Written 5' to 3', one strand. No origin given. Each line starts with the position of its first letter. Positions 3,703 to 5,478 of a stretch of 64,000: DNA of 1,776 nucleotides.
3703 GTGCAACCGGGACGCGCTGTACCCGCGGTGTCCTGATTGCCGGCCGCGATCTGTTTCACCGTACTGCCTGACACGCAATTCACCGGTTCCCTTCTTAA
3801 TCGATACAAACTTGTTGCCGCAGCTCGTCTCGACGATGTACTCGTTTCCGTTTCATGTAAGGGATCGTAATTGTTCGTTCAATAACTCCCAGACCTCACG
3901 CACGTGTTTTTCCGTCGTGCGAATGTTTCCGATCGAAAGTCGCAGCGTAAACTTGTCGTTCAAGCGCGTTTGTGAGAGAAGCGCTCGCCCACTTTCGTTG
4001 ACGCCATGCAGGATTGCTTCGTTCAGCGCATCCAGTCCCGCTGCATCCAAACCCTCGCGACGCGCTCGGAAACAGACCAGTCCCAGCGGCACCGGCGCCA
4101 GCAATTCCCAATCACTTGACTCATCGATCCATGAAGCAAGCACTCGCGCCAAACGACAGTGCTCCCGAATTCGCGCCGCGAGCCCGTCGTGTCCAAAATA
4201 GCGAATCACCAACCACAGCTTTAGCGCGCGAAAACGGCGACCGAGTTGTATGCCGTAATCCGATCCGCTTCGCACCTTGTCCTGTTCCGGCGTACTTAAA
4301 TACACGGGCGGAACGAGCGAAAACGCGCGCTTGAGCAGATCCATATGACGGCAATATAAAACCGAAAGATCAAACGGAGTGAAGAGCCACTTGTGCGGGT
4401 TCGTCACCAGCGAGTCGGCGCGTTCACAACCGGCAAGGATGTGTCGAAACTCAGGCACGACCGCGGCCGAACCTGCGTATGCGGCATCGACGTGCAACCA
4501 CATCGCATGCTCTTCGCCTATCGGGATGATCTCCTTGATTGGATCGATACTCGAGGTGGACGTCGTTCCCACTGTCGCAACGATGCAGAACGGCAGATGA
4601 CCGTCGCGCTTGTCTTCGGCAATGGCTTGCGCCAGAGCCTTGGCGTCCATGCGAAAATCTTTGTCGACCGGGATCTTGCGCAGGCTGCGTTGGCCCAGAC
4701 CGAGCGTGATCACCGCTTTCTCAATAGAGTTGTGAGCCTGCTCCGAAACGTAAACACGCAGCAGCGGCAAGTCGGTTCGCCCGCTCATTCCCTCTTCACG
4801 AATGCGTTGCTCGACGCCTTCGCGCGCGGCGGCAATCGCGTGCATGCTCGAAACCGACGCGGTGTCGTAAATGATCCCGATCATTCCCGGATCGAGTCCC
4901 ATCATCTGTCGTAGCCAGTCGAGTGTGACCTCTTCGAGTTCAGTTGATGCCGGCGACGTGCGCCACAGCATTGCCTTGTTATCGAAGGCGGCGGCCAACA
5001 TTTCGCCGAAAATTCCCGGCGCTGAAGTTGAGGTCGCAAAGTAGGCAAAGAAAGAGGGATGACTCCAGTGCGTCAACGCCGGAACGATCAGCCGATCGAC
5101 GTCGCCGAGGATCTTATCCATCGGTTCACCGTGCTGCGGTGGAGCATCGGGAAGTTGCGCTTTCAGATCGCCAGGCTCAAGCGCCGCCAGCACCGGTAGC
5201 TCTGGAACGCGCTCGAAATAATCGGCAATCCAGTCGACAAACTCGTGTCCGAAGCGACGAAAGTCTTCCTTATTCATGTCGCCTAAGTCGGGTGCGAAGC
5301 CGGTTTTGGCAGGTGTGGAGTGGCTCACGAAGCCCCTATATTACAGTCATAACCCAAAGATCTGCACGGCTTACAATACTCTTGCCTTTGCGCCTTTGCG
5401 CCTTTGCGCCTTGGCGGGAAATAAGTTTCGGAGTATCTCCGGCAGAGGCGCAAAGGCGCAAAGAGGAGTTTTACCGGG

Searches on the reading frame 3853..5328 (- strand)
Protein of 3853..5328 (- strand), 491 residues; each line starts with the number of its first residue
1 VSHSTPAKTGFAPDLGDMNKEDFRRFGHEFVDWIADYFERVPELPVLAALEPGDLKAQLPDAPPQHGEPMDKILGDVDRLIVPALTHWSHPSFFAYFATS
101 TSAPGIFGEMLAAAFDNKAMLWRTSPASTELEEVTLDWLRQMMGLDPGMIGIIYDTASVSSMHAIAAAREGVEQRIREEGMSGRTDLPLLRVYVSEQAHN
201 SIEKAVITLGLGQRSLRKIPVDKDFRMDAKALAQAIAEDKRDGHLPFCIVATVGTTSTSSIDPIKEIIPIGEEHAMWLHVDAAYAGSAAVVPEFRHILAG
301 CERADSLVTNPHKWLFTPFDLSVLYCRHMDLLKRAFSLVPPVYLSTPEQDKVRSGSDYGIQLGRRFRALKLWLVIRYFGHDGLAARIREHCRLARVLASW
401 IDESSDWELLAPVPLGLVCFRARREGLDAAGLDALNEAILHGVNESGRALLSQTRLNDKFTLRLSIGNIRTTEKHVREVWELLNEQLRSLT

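Call 50: search_protein_families(library=pfam, proteins=[window:3853-5328:-], max_evalue=0.001)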
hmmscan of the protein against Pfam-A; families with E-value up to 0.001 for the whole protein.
window:3853-5328:- (491 aa): 3 families
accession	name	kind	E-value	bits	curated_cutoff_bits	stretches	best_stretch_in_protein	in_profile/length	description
PF00282.25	Pyridoxal_deC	-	3.1e-102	342.6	27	1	52-422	1-374/375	Pyridoxal-dependent decarboxylase conserved domain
PF05889.19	SepSecS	-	1.6e-06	27.6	21.1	1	197-353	109-263/389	O-phosphoseryl-tRNA(Sec) selenium transferase, SepSecS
PF01212.27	Beta_elim_lyase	-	0.00014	21.7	27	1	192-328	74-213/288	Beta-eliminating lyase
